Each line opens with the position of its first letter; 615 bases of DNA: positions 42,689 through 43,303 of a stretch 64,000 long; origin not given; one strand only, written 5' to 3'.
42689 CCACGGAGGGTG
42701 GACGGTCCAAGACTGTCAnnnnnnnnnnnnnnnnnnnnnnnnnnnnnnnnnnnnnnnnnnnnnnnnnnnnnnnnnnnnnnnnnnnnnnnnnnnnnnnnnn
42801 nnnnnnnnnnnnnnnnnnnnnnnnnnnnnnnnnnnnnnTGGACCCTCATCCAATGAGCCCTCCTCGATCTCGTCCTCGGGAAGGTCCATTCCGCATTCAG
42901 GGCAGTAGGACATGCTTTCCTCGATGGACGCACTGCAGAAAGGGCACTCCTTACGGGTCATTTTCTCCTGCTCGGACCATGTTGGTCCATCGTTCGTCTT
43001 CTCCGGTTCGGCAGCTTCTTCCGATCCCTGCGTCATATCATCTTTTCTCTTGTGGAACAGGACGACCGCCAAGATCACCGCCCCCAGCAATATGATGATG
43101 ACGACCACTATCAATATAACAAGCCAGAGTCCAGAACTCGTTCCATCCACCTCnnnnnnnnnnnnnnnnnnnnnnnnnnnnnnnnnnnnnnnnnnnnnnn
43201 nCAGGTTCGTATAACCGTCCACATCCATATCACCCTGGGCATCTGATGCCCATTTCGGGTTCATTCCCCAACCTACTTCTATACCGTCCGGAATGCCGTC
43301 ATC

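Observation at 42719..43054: Second copy of the zinc-ribbon + acidic cytoplasmic tail, on the TSP3-repeat protein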

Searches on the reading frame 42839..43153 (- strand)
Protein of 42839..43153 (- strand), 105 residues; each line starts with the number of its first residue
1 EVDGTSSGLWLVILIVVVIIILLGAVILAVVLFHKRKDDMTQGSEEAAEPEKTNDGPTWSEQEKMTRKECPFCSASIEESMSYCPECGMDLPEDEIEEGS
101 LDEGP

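Call 42: search_protein_representatives(alignment_id=A5)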
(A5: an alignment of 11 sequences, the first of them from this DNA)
Query: 11 sequences, 105 profile positions. Proteins with E-value up to 0.001 (for the whole library): 6371; up to 1e-10: 256; up to 1e-30: 4. The best 150 are listed.
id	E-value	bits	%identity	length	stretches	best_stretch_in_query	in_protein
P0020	2.6e-65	233.0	-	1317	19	37-96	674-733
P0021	2.6e-49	181.6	-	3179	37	40-75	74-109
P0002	7.5e-36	138.3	-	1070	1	1-105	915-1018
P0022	1.2e-32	128.1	-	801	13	51-92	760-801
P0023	8.8e-30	118.8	-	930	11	68-92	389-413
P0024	4.6e-29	116.5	-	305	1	2-104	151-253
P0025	6.0e-28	112.9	-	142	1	14-104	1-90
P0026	4.7e-27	110.1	-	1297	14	67-96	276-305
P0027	1.0e-24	102.5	-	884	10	61-93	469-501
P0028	1.1e-23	99.2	-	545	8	53-100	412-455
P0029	3.7e-23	97.5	-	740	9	48-104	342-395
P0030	5.1e-23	97.1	-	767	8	49-101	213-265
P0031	5.0e-22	93.9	-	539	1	4-105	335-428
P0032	9.7e-22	93.0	-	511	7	54-95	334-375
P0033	1.1e-21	92.8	-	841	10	68-100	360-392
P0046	5.6e-18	80.9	-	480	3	9-95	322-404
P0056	4.6e-17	78.0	-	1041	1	2-104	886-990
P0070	2.5e-16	75.6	-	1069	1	5-98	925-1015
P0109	3.3e-14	68.8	-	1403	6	46-103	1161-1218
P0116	6.2e-14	67.9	-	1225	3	14-96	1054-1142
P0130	2.2e-13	66.1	-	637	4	8-89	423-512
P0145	8.2e-13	64.3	-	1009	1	11-102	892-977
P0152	9.8e-13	64.0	-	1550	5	14-104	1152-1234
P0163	1.9e-12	63.1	-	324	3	16-96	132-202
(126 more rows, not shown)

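Call 46: list_cluster_members(proteins=[P0046, P0116, P0152, P0109, P0130, P0163, P0056, P0070, P0145, P0033])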
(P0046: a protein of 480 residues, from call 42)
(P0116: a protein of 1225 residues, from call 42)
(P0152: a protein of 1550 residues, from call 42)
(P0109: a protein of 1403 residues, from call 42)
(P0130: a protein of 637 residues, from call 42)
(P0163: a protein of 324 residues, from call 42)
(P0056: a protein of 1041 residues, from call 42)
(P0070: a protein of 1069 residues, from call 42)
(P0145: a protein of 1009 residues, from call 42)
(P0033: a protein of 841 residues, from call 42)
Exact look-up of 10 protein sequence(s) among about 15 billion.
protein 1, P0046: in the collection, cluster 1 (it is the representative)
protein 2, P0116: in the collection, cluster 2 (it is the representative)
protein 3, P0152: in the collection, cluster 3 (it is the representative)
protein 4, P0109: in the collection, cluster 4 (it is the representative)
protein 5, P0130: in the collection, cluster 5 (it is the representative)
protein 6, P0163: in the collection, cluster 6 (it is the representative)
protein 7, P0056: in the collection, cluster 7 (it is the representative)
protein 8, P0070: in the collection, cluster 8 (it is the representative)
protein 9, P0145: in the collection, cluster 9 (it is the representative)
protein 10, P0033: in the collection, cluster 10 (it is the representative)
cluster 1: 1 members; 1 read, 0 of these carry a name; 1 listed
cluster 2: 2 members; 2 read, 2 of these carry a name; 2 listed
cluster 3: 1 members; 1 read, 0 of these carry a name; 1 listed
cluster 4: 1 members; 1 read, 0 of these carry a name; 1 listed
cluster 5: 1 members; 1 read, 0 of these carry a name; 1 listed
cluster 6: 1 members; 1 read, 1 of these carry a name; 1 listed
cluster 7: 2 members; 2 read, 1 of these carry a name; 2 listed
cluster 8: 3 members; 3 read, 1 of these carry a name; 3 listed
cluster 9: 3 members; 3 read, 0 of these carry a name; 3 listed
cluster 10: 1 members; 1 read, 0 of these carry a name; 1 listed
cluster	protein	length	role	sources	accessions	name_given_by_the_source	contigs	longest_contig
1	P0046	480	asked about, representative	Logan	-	-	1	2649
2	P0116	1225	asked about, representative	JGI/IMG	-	parallel beta-helix repeat protein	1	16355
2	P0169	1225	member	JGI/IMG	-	parallel beta-helix repeat protein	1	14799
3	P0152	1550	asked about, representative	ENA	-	-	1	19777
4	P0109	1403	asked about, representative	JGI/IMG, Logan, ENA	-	-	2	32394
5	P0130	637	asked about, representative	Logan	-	-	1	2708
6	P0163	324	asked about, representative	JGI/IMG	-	DNA-directed RNA polymerase subunit RPC12/RpoP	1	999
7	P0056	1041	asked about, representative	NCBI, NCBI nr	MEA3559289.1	MAG: fibronectin type III domain-containing protein [Candidatus Thermoplasmatota archaeon] | fibronectin type III domain-containing protein [Candidatus Thermoplasmatota archaeon]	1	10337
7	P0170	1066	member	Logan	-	-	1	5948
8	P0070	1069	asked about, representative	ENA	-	-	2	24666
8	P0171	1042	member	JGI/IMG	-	hypothetical protein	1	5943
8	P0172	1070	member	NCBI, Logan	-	-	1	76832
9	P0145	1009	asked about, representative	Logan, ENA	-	-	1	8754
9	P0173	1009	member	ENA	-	-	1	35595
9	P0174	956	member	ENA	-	-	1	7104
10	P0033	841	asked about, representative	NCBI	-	-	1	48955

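Call 47: search_protein_families(library=pfam, proteins=[P0046, P0116, P0152, P0109, P0130, P0033, P0163], max_evalue=0.001)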
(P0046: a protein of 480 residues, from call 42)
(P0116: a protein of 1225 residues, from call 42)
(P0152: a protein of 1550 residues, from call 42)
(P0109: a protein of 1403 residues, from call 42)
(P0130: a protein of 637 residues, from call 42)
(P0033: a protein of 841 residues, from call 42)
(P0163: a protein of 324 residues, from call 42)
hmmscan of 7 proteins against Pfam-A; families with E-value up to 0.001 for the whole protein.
P0046 (480 aa): 18 families
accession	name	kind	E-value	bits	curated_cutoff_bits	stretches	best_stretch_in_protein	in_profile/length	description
PF13248.11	Zn_ribbon_3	-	2.5e-20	71.6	27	3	410-432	3-25/26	zinc-ribbon domain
PF18911.6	PKD_4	-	1.8e-17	63.6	27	1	230-297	19-83/85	PKD domain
PF00801.26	PKD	-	4.3e-12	46.3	23.5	1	233-287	19-71/80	PKD domain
PF12773.13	DZR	-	4.6e-11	43.1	27.3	2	379-430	1-45/45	Double zinc ribbon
PF23455.1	DUF7129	-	1.3e-10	41.3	30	0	407-431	9-35/45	Domain of unknown function (DUF7129)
PF13240.11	Zn_Ribbon_1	-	2.7e-10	40.2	25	1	379-397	2-20/23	zinc-ribbon domain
PF10571.15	UPF0547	-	5.3e-09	36.5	29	1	378-400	2-24/26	Uncharacterised protein family UPF0547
PF17032.10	Zn_ribbon_15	-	8.7e-07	30.1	28.9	0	373-397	49-73/73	zinc-ribbon family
PF21344.3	Zn_ribbon_LysW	-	7.5e-06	25.9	27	0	392-418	2-30/46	Alpha-aminoadipate carrier protein LysW-like, globular domain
PF07754.17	HVO_2753_ZBP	-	8.7e-05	22.7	33.2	0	393-418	1-25/46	Small zinc finger protein HVO_2753-like, Zn-binding pocket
PF10005.14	Zn_ribbon_DZR_6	-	0.00012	23.1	23.4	0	376-401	1-26/93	zinc-ribbon domain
PF18912.6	DZR_2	-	0.00013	22.2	27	0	412-437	24-50/56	Double zinc ribbon domain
PF23548.1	Zn_ribbon_FGT1_2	-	0.00013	21.9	27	0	410-423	21-34/35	FORGETTER1 second zinc ribbon domain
PF07282.18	Cas12f1-like_TNB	-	0.00015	22.2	26.3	0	392-425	30-56/60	Cas12f1-like, TNB domain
PF01155.25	HypA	-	0.00036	21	28.9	0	358-409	48-105/112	Hydrogenase/urease nickel incorporation, metallochaperone, hypA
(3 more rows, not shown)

P0116 (1225 aa): 14 families
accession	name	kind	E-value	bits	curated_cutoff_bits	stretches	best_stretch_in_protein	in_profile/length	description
PF05048.19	NosD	-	3.1e-23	82.8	23.6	1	57-269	2-212/212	Periplasmic copper-binding protein (NosD)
PF19077.6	Big_13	-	4.2e-15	56.5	27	0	624-660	63-101/102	Bacterial Ig-like domain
PF13229.12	Beta_helix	-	8.8e-14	51.9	25.9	1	105-255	6-147/158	Right handed beta helix region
PF13248.11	Zn_ribbon_3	-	1e-13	50.7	27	2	1140-1164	1-25/26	zinc-ribbon domain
PF17957.7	Big_7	-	6.3e-13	49.6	24.1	1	664-726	1-69/70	Bacterial Ig domain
PF13205.12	Big_5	-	2.2e-12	48.1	23.6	1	752-848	5-105/105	Bacterial Ig-like domain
PF13240.11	Zn_Ribbon_1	-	4e-11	42.8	25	1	1201-1221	2-22/23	zinc-ribbon domain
PF12773.13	DZR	-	1.2e-09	38.6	27.3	1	1116-1162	1-45/45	Double zinc ribbon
PF10571.15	UPF0547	-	1.9e-08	34.7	29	0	1200-1223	2-25/26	Uncharacterised protein family UPF0547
PF23455.1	DUF7129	-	4.2e-07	30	30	0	1197-1222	10-37/45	Domain of unknown function (DUF7129)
PF18912.6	DZR_2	-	1.2e-05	25.5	27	1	1115-1161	9-55/56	Double zinc ribbon domain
PF22747.2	Zn_ribbon_DUF2089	-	0.00014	22.3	27.6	0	1130-1151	1-22/32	DUF2089 zinc ribbon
PF17359.7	DUF5385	-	0.00037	20.6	25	1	1052-1087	4-39/217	Family of unknown function (DUF5385)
PF01155.25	HypA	-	0.00063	20.2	28.9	0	1091-1135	49-94/112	Hydrogenase/urease nickel incorporation, metallochaperone, hypA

P0152 (1550 aa): 14 families
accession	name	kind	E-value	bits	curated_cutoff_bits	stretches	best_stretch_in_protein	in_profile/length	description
PF18911.6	PKD_4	-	9.7e-52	173.4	27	5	736-818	3-84/85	PKD domain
PF00801.26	PKD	-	1.9e-30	105.1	23.5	4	742-812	6-74/80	PKD domain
PF22352.2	K319L-like_PKD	-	2.8e-23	82.2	27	2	741-819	1-84/84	K319L-like, PKD domain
PF12773.13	DZR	-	9.5e-20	70.9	27.3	2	1287-1334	1-45/45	Double zinc ribbon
PF13240.11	Zn_Ribbon_1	-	5.1e-14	52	25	1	1482-1500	2-20/23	zinc-ribbon domain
PF13248.11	Zn_ribbon_3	-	5.3e-13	48.4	27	1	1197-1220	2-25/26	zinc-ribbon domain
PF18912.6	DZR_2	-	3.6e-12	46.3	27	1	1280-1319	17-55/56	Double zinc ribbon domain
PF18981.6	InlK_D3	-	1.4e-10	41.5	25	0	788-819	43-75/75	Internalin K domain (D3/D4)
PF17032.10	Zn_ribbon_15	-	2.8e-10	41.3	28.9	0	1479-1500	52-73/73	zinc-ribbon family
PF10571.15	UPF0547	-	8.7e-08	32.6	29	0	1241-1260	3-22/26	Uncharacterised protein family UPF0547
PF07495.19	Y_Y_Y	-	5.6e-06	26.6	26.6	0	767-814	8-57/65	Y_Y_Y domain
PF15418.12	DUF4625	-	2.4e-05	25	27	0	57-96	10-55/131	Domain of unknown function (DUF4625)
PF16403.11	Bact_surface_Ig-like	-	3.9e-05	24.1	27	0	791-819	43-71/71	Bacterial surface protein, Ig-like domain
PF19077.6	Big_13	-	0.00047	21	27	0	747-819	23-100/102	Bacterial Ig-like domain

P0109 (1403 aa): 12 families
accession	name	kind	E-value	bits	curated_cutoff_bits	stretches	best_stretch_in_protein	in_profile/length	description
PF18911.6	PKD_4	-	1.9e-37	127.6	27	2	302-369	13-80/85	PKD domain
PF00801.26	PKD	-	3e-29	101.3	23.5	3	690-764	10-79/80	PKD domain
PF12773.13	DZR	-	5.6e-22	78.1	27.3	2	1185-1242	1-45/45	Double zinc ribbon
PF13248.11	Zn_ribbon_3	-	1.5e-19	69.1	27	3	1262-1283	5-26/26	zinc-ribbon domain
PF18912.6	DZR_2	-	6.8e-14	51.9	27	0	1262-1312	10-55/56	Double zinc ribbon domain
PF13240.11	Zn_Ribbon_1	-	1.3e-13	50.6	25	1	1262-1283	2-23/23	zinc-ribbon domain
PF17032.10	Zn_ribbon_15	-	1.1e-07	32.9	28.9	0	1288-1312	48-72/73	zinc-ribbon family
PF07191.17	Zn_ribbon_6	-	1.5e-06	28.5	25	0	1275-1320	2-43/67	Double zinc ribbon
PF24463.1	DUF7577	-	6.5e-06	26.1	28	0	1182-1206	2-26/27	Domain of unknown function (DUF7577)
PF07705.17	CARDB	-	1.2e-05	25.8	22.7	1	780-856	12-89/101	CARDB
PF21027.3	Sde0182_C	-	7.3e-05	23.7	27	0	605-637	9-39/83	Cellulose-binding protein Sde0182, C-terminal domain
PF22352.2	K319L-like_PKD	-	0.00032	21.1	27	0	707-765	22-84/84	K319L-like, PKD domain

P0130 (637 aa): 11 families
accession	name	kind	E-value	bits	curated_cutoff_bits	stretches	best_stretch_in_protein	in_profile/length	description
PF12773.13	DZR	-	2.1e-24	85.9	27.3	3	493-543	1-45/45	Double zinc ribbon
PF13240.11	Zn_Ribbon_1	-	2.6e-23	81.5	25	3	493-513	2-22/23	zinc-ribbon domain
PF13248.11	Zn_ribbon_3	-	2.8e-15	55.6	27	2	522-545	2-25/26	zinc-ribbon domain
PF17032.10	Zn_ribbon_15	-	2.8e-11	44.5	28.9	0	487-511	49-73/73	zinc-ribbon family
PF24460.1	DUF7575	-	6.4e-08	32.3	28.5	1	490-513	3-26/28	Domain of unknown function (DUF7575)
PF18912.6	DZR_2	-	1.8e-06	28.1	27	0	491-542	8-55/56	Double zinc ribbon domain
PF07191.17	Zn_ribbon_6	-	3e-06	27.6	25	0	507-548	3-41/67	Double zinc ribbon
PF01155.25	HypA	-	9.3e-06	26.1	28.9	0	518-545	66-95/112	Hydrogenase/urease nickel incorporation, metallochaperone, hypA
PF14446.12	Prok-RING_1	-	1.1e-05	25.7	29.1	0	491-513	5-29/54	Prokaryotic RING finger family 1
PF17283.8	Zn_ribbon_SprT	-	0.00017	22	28.1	0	584-616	6-34/38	SprT-like zinc ribbon domain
PF04355.18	BamE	-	0.00028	21.1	23.2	0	112-163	12-68/71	Outer membrane protein assembly factor BamE domain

P0033 (841 aa): 19 families
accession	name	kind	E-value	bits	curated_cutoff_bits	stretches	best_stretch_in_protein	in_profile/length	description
PF13240.11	Zn_Ribbon_1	-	1.2e-63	209.7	25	10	362-382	2-22/23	zinc-ribbon domain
PF13248.11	Zn_ribbon_3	-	2.7e-45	150.9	27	7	506-527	4-25/26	zinc-ribbon domain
PF12773.13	DZR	-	9e-42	141.4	27.3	5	507-560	1-45/45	Double zinc ribbon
PF17032.10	Zn_ribbon_15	-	3.8e-23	82.5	28.9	0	732-753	52-73/73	zinc-ribbon family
PF24460.1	DUF7575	-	6.4e-23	80.2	28.5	1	733-756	4-27/28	Domain of unknown function (DUF7575)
PF18912.6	DZR_2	-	9.1e-14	51.5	27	0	502-529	19-47/56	Double zinc ribbon domain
PF05887.16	Trypan_PARP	-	9.2e-08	32.6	100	1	757-814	57-114/134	Procyclic acidic repetitive protein (PARP)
PF24463.1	DUF7577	-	5.1e-07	29.6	28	0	538-563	1-26/27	Domain of unknown function (DUF7577)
PF04640.20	PLATZ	-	2.9e-06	28.2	25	0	349-377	45-75/79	PLATZ transcription factor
PF23548.1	Zn_ribbon_FGT1_2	-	5.8e-06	26.2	27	0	400-418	15-33/35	FORGETTER1 second zinc ribbon domain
PF07282.18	Cas12f1-like_TNB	-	7e-06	26.5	26.3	0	732-755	28-49/60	Cas12f1-like, TNB domain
PF03119.21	DNA_ligase_ZBD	-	2.7e-05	24.4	25.8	0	541-558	1-22/27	NAD-dependent DNA ligase C4 zinc finger domain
PF10005.14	Zn_ribbon_DZR_6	-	2.8e-05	25.2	23.4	0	505-526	2-23/93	zinc-ribbon domain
PF04423.19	Rad50_zn_hook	-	4.3e-05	23.7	24.3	0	304-318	18-31/52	Rad50 zinc hook motif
PF06677.18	Auto_anti-p27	-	4.5e-05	23.9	24.1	0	361-380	17-40/40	Sjogren's syndrome/scleroderma autoantigen 1 (Autoantigen p27)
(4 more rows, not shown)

P0163 (324 aa): 10 families
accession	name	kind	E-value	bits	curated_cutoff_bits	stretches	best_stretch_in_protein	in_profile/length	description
PF13248.11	Zn_ribbon_3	-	3.1e-13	49.1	27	2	200-224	1-25/26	zinc-ribbon domain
PF12773.13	DZR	-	6.6e-09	36.2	27.3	1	176-222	1-45/45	Double zinc ribbon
PF23455.1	DUF7129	-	4.6e-08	33.1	30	1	198-224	8-36/45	Domain of unknown function (DUF7129)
PF13240.11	Zn_Ribbon_1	-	1.3e-07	31.6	25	0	285-305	2-22/23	zinc-ribbon domain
PF18912.6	DZR_2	-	3.3e-06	27.3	27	0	175-221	9-55/56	Double zinc ribbon domain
PF17032.10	Zn_ribbon_15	-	1.6e-05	26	28.9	0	189-222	39-73/73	zinc-ribbon family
PF08271.17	Zn_Ribbon_TF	-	4.3e-05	23.4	29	0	283-309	1-32/43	TFIIB zinc-binding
PF10571.15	UPF0547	-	6.5e-05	23.4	29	0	203-226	2-25/26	Uncharacterised protein family UPF0547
PF25184.1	YxzE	-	0.00057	21.3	40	0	131-194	4-63/65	YxzE-like putative bacteriocin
PF22747.2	Zn_ribbon_DUF2089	-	0.00098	19.6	27.6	0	193-218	4-29/32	DUF2089 zinc ribbon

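Call 54: predict_structure(alignment_id=A5)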
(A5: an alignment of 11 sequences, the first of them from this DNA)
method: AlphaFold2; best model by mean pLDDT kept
length: 105 residues; sequences in the alignment: 11
mean_pLDDT: 67.0   pTM: 0.29
mean pLDDT of the five models: 67.0, 66.1, 66.0, 63.9, 61.8
residues with pLDDT >= 90: 15; 70-90: 34; 50-70: 29; < 50: 27
segments of 3 or more residues with pLDDT < 50: 42-55, 95-105
pLDDT, mean of each block of 10 residues (from residue 1): 65 90 92 71 45 54 63 73 77 52 42
secondary structure, 60 per line:
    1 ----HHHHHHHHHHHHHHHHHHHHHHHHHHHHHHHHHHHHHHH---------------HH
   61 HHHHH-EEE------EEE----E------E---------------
elements in order: H5-43 H59-65 E67-69 E76-78

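Call 72: find_encoding_contigs(protein=P0070, flank=8000, max_places=2)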
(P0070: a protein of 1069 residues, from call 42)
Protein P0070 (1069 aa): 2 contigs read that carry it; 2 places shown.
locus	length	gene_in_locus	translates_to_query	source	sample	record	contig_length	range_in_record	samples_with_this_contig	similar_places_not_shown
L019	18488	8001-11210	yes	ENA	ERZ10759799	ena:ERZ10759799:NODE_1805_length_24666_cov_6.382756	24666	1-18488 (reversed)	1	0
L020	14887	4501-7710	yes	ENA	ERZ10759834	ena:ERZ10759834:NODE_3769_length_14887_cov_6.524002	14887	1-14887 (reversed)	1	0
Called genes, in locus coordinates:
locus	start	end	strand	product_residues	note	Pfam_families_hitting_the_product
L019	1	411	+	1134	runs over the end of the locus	PF01364:Peptidase_C25, PF17963:Big_9 (faint)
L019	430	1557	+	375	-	PF00037:Fer4 (faint), PF13183:Fer4_8 (faint), PF13237:Fer4_10, PF14697:Fer4_21 (weak), PF12838:Fer4_7 (weak), PF13187:Fer4_9 (weak), PF04422:FrhB_FdhB_N, PF04432:FrhB_FdhB_C, +1 more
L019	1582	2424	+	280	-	PF00753:Lactamase_B, PF23023:Anti-Pycsar_Apyc1 (weak), PF12706:Lactamase_B_2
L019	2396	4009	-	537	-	PF00512:HisKA, PF02518:HATPase_c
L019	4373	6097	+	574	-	PF00246:Peptidase_M14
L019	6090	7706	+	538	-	PF00209:SNF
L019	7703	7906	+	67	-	-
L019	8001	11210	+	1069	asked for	PF00041:fn3 (weak), PF18884:TSP3_bac (faint), PF15102:TMEM154 (weak), PF24460:DUF7575 (faint)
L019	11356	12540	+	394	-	-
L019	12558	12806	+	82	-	-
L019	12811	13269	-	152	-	PF09858:DUF2085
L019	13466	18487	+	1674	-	?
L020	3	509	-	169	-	?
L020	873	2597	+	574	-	PF00246:Peptidase_M14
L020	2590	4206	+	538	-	PF00209:SNF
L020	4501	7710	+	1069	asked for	PF00041:fn3 (weak), PF18884:TSP3_bac (faint), PF15102:TMEM154 (weak), PF24460:DUF7575 (faint)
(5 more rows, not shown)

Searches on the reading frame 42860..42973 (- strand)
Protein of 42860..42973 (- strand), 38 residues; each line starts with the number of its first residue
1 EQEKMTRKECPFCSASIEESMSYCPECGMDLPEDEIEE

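Call 80: predict_structure(alignment_id=A6)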
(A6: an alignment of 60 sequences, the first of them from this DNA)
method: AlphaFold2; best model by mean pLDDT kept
length: 38 residues; sequences in the alignment: 60
mean_pLDDT: 81.9   pTM: 0.50
mean pLDDT of the five models: 81.9, 80.8, 80.4, 79.9, 79.7
residues with pLDDT >= 90: 16; 70-90: 12; 50-70: 10; < 50: 0
segments of 3 or more residues with pLDDT < 50: none
pLDDT, mean of each block of 10 residues (from residue 1): 75 90 91 69
secondary structure, 60 per line:
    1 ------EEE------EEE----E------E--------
elements in order: E7-9 E16-18

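Call 82: fold_search(model_id=the predicted structure, library=pdb)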
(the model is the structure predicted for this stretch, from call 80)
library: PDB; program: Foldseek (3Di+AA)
matches with E <= 10: 230; with E <= 0.001: 0
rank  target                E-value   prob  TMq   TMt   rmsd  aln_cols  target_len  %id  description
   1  3gj4_B                1.4e-01  0.96  0.57  0.72   1.4        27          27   33  Crystal structure of human RanGDP-Nup153ZnF3 complex (released 2009-08-04)
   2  7mo3_B                2.0e-01  0.93  0.57  0.57   1.3        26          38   35  Crystal Structure of the ZnF3 of Nucleoporin NUP153 in complex with Ran-GDP, resolution 2.05 Angstrom (released 2022-06-15)
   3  9o17_AZ               2.3e-01  0.82  0.54  0.43   3.1        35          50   31  Cryo-EM structure of Methanosarcina acetivorans 70S ribosome (released 2025-09-24)
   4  7mnu_B                2.9e-01  0.89  0.61  0.61   3.8        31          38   22  Crystal Structure of the ZnF7 of Nucleoporin NUP358/RanBP2 in complex with Ran-GDP (released 2022-06-15)
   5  2ebr_MODEL_1_A        2.9e-01  0.82  0.58  0.49   3.9        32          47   16  Solution structure of the fourth zf-RanBP domain from human Nuclear pore complex protein Nup153 (released 2007-08-14)
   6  3gj3_B                3.4e-01  0.90  0.59  0.75   1.2        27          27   18  Crystal structure of human RanGDP-Nup153ZnF2 complex (released 2009-08-04)
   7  7mo2_B                3.4e-01  0.90  0.58  0.58   1.2        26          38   19  Crystal Structure of the ZnF2 of Nucleoporin NUP153 in complex with Ran-GDP (released 2022-06-15)
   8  7uhy_B                3.4e-01  0.60  0.50  0.03   2.2        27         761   37  Human GATOR2 complex (released 2022-07-20)
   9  3gj8_B                3.6e-01  0.87  0.57  0.72   1.4        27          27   18  Crystal structure of human RanGDP-Nup153ZnF34 complex (released 2009-08-04)
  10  5af6_I                3.9e-01  0.90  0.61  0.78   1.1        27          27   22  Structure of Lys33-linked diUb bound to Trabid NZF1 (released 2015-03-25)
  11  7mo5_B                3.9e-01  0.77  0.58  0.60   4.0        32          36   16  Crystal Structure of the ZnF4 of Nucleoporin NUP153 in complex with Ran-GDP (released 2022-06-15)
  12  7mnt_B                3.9e-01  0.77  0.57  0.57   4.1        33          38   18  Crystal Structure of the ZnF5 or ZnF6 of Nucleoporin NUP358/RanBP2 in complex with Ran-GDP (released 2022-06-15)
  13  7pcv_A                3.9e-01  0.77  0.56  0.21   5.3        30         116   23  Crystal structure of RBM5 RRM1-zinc finger (released 2022-08-17)
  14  5af6_H                4.2e-01  0.85  0.59  0.74   1.3        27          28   22  Structure of Lys33-linked diUb bound to Trabid NZF1 (released 2015-03-25)
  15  7mnv_B                4.2e-01  0.82  0.56  0.56   1.3        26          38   27  Crystal Structure of the ZnF8 of Nucleoporin NUP358/RanBP2 in complex with Ran-GDP (released 2022-06-15)
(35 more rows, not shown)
